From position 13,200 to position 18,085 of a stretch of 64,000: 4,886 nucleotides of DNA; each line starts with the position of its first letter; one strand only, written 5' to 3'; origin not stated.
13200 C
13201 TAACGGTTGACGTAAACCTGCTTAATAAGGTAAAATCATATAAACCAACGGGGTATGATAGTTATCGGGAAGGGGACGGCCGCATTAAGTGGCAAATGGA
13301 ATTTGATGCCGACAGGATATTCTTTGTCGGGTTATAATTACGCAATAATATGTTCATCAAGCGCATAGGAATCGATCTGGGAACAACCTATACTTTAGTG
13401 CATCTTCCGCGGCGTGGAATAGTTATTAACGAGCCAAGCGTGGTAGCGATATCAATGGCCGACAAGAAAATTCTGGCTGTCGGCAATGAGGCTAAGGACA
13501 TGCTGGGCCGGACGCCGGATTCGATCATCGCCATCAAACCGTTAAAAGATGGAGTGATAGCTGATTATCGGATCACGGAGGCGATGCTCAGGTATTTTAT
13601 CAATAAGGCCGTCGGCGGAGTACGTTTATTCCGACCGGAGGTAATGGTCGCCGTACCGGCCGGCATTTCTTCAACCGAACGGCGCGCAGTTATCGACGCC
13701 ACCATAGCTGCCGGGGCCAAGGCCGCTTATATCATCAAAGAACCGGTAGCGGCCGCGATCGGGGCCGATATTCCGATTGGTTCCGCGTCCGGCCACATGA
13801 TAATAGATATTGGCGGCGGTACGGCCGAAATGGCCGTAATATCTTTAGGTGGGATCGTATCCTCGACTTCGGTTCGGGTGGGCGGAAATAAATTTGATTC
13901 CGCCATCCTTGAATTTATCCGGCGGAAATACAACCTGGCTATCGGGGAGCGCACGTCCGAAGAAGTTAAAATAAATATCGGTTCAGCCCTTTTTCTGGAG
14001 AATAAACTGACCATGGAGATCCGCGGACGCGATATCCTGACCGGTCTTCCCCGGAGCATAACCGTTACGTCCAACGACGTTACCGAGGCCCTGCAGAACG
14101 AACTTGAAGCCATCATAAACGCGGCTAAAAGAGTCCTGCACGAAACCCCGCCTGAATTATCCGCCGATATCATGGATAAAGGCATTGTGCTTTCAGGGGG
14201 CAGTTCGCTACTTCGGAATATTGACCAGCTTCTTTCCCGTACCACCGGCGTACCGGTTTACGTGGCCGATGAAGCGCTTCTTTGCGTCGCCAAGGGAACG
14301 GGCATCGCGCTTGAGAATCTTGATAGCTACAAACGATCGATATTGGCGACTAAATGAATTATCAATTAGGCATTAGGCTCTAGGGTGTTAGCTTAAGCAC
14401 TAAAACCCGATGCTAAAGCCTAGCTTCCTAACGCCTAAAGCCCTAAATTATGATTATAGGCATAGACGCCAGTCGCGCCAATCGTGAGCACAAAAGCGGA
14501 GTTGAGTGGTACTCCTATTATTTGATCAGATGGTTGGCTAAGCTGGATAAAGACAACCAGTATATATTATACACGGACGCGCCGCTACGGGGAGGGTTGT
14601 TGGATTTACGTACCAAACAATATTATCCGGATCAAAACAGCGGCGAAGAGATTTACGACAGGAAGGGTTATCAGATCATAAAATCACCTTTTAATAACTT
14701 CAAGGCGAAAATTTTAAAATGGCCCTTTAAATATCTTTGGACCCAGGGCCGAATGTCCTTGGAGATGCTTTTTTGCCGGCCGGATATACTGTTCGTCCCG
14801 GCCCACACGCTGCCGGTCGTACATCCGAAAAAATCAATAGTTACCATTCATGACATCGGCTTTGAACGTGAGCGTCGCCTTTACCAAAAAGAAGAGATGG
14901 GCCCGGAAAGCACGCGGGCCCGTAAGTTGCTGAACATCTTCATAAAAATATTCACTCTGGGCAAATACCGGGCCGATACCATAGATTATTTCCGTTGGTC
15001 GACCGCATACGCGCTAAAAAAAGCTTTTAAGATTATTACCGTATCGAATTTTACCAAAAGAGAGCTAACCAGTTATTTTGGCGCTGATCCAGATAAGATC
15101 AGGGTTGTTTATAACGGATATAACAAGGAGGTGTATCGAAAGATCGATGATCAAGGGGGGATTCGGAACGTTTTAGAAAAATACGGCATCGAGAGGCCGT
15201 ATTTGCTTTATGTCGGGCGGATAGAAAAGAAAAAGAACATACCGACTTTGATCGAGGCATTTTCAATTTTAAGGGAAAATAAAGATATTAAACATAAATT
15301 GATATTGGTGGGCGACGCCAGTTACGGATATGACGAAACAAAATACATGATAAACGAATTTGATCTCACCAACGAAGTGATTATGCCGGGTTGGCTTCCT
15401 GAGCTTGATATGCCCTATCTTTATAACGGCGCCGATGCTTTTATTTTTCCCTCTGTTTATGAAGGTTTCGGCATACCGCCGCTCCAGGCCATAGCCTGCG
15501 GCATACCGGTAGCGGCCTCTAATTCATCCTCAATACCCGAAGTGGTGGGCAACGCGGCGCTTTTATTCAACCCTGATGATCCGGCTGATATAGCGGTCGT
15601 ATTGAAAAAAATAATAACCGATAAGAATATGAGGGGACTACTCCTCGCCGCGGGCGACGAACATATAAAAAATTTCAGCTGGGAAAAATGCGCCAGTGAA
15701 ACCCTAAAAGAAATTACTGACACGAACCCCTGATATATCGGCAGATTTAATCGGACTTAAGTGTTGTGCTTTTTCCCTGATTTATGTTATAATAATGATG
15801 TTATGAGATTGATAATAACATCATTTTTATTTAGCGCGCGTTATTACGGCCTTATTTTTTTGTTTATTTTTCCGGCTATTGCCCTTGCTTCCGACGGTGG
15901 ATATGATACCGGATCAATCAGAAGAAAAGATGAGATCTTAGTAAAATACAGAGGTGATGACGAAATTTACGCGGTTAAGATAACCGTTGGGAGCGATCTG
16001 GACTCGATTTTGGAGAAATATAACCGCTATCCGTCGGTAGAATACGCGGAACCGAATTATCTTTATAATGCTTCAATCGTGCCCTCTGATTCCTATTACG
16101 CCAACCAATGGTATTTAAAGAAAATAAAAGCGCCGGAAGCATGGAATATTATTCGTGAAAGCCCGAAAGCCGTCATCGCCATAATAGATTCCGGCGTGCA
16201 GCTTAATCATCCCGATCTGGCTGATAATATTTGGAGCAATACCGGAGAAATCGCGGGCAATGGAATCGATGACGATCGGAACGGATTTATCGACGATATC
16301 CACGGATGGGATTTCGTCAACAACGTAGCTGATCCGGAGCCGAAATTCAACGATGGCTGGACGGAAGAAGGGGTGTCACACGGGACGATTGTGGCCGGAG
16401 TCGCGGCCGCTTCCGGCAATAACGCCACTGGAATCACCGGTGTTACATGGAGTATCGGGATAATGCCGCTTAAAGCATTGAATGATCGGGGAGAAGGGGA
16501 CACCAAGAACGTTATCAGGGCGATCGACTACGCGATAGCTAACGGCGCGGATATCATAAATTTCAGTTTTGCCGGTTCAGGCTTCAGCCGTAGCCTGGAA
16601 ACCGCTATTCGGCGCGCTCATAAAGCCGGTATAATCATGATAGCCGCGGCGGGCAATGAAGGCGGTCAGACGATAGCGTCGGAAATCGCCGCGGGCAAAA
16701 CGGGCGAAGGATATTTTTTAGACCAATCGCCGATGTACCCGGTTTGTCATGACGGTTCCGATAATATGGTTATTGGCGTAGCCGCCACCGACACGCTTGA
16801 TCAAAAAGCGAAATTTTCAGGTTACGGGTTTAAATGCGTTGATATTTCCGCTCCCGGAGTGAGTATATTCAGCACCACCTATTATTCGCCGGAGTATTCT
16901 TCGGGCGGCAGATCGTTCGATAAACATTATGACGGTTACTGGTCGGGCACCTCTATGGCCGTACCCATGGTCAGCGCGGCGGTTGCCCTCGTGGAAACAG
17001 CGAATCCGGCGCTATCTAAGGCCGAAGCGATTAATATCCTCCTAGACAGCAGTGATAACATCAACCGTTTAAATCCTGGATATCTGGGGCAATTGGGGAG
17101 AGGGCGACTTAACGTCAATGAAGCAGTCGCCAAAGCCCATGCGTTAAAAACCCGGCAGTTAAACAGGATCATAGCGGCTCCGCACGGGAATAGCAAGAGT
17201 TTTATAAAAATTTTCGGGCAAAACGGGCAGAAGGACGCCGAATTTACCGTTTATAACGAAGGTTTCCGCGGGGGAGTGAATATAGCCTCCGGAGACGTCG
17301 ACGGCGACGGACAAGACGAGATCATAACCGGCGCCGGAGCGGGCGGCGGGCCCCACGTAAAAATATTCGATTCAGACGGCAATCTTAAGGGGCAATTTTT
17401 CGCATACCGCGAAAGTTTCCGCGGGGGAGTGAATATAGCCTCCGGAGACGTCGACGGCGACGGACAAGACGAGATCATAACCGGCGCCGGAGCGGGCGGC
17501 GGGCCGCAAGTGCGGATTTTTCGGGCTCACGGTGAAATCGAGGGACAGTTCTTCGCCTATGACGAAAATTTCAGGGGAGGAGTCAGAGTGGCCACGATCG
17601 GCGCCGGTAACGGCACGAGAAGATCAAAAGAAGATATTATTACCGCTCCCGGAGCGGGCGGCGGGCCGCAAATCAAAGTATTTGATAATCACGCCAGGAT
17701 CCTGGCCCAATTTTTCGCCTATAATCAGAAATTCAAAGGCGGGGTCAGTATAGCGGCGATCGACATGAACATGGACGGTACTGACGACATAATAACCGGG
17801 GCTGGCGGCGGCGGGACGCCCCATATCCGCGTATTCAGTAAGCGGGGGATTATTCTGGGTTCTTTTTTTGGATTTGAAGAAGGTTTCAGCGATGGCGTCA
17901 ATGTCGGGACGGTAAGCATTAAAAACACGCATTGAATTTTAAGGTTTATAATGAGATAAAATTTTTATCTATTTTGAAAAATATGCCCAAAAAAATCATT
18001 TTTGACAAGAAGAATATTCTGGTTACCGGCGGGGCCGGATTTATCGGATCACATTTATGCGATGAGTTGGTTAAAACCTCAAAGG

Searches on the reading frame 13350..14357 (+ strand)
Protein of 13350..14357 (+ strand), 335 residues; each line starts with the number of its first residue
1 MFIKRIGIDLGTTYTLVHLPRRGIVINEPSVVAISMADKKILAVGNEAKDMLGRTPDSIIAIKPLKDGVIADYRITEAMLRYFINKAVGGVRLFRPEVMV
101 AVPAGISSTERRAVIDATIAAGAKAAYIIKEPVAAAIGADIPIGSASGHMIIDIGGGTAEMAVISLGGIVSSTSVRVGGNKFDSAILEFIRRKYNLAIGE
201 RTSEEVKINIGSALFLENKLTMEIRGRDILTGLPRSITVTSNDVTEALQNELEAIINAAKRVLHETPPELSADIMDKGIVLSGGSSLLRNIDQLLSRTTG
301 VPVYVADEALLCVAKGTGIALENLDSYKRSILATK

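Call 27: search_protein_families(library=pfam, proteins=[window:13350-14357:+])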
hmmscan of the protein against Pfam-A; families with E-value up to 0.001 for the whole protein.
window:13350-14357:+ (335 aa): 6 families
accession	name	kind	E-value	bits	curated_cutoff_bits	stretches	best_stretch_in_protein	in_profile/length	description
PF06723.19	MreB_Mbl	-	1e-135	452.2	27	1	4-328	2-326/327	MreB/Mbl protein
PF00012.26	HSP70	-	1.4e-13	50.4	20.6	1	97-300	135-351/599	Hsp70 protein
PF14450.12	FtsA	-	6.4e-10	39.9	31.8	1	151-307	2-111/127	Cell division protein FtsA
PF00022.25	Actin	-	3.1e-07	29.8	27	1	58-193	58-190/410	Actin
PF11104.14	PilM_2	-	0.00023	20.7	27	0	278-308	277-307/340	Type IV pilus assembly protein PilM;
PF06277.17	EutA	-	0.0004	19.8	27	0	151-183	147-181/475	Ethanolamine utilisation protein EutA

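Call 30: find_encoding_contigs(protein=window:13350-14357:+, flank=10000, max_places=10)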
Protein window:13350-14357:+ (335 aa): 16 contigs read that carry it; 9 places shown.
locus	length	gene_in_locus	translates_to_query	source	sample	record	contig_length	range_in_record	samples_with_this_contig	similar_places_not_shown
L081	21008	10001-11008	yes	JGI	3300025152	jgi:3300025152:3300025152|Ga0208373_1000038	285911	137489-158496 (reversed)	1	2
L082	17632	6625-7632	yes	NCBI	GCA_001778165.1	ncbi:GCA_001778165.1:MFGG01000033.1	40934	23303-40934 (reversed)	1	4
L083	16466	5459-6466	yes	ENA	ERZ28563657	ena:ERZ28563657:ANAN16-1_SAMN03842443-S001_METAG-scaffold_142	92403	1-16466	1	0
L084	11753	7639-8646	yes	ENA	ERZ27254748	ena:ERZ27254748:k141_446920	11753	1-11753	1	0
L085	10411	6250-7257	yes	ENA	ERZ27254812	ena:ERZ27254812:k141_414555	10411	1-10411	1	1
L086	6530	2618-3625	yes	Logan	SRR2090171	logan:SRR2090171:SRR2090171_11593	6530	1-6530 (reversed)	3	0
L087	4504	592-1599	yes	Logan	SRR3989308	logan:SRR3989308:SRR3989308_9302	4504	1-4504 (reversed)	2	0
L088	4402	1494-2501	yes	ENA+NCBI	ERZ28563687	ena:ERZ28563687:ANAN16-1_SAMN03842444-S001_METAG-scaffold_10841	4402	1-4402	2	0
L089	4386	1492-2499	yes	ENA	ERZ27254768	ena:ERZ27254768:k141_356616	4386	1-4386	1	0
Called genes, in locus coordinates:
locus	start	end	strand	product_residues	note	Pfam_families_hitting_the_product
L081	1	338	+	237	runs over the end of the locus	PF02463:SMC_N (faint), PF00005:ABC_tran, PF13304:AAA_21 (faint)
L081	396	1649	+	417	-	PF12704:MacB_PCD, PF02687:FtsX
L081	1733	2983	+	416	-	PF12704:MacB_PCD, PF02687:FtsX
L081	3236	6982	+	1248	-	PF07819:PGAP1, PF02450:LCAT, PF01674:Lipase_2 (weak)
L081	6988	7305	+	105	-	-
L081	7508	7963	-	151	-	-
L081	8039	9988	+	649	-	PF13196:DUF4012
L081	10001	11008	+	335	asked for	PF06723:MreB_Mbl, PF00022:Actin (faint), PF00012:HSP70, PF14450:FtsA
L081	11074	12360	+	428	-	PF13439:Glyco_transf_4, PF00534:Glycos_transf_1, PF20706:GT4-conflict (weak), PF13692:Glyco_trans_1_4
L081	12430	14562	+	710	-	PF00082:Peptidase_S8, PF01839:FG-GAP (faint), PF13517:FG-GAP_3 (weak)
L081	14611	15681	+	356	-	PF01370:Epimerase, PF01073:3Beta_HSD, PF07993:NAD_binding_4 (faint), PF16363:GDP_Man_Dehyd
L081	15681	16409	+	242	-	PF00535:Glycos_transf_2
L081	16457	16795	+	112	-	PF10066:DUF2304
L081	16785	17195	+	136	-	-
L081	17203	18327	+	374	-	PF13439:Glyco_transf_4, PF20706:GT4-conflict, PF00534:Glycos_transf_1, PF13692:Glyco_trans_1_4, PF13524:Glyco_trans_1_2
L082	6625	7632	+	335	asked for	PF06723:MreB_Mbl, PF00022:Actin (faint), PF00012:HSP70, PF14450:FtsA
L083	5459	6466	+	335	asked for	PF06723:MreB_Mbl, PF00022:Actin (faint), PF00012:HSP70, PF14450:FtsA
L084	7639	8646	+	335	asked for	PF06723:MreB_Mbl, PF00022:Actin (faint), PF00012:HSP70, PF14450:FtsA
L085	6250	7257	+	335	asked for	PF06723:MreB_Mbl, PF00022:Actin (faint), PF00012:HSP70, PF14450:FtsA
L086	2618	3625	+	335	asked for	PF06723:MreB_Mbl, PF00022:Actin (faint), PF00012:HSP70, PF14450:FtsA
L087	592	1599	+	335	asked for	PF06723:MreB_Mbl, PF00022:Actin (faint), PF00012:HSP70, PF14450:FtsA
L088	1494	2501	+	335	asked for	PF06723:MreB_Mbl, PF00022:Actin (faint), PF00012:HSP70, PF14450:FtsA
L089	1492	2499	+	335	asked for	PF06723:MreB_Mbl, PF00022:Actin (faint), PF00012:HSP70, PF14450:FtsA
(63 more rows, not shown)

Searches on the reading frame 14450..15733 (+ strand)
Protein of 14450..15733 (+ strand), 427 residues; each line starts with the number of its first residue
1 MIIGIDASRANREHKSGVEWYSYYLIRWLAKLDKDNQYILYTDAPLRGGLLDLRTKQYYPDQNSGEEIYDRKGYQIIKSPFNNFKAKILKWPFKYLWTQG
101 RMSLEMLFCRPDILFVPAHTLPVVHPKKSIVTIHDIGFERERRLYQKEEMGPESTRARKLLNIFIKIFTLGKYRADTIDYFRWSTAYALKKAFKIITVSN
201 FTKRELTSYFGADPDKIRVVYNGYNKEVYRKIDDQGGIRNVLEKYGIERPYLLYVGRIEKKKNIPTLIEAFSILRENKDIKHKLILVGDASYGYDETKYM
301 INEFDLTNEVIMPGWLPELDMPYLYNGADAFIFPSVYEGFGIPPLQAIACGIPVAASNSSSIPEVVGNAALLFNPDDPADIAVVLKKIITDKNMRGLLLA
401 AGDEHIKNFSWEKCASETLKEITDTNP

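Call 27: search_protein_families(library=pfam, proteins=[window:14450-15733:+])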
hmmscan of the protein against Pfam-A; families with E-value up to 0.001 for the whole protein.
window:14450-15733:+ (427 aa): 5 families
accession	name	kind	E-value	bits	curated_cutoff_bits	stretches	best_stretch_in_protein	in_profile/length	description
PF00534.26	Glycos_transf_1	-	1.5e-35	122.7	26.4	1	248-395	14-162/172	Glycosyl transferases group 1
PF13692.12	Glyco_trans_1_4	-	1.7e-28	100.1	27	1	249-391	1-142/142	Glycosyl transferases group 1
PF13439.12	Glyco_transf_4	-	3.6e-12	47.1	28.5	1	16-226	2-168/170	Glycosyltransferase Family 4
PF20706.3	GT4-conflict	-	2.2e-07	30.6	26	1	249-367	197-321/385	Family 4 Glycosyltransferase in conflict systems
PF13579.12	Glyco_trans_4_4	-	0.00087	20.1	29.7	0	180-223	116-158/158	Glycosyl transferase 4-like domain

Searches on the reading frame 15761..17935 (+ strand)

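Call 27: search_protein_families(library=pfam, proteins=[window:15761-17935:+])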
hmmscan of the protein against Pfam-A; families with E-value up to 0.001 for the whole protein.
window:15761-17935:+ (724 aa): 3 families
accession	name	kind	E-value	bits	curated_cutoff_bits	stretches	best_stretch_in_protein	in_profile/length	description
PF00082.27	Peptidase_S8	-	8.1e-46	157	21.8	1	137-433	4-275/288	Subtilase family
PF01839.29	FG-GAP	-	3.9e-12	46.2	22.1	2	556-580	2-26/37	FG-GAP repeat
PF13517.12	FG-GAP_3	-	7.9e-07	30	26.9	1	512-573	1-60/61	FG-GAP-like repeat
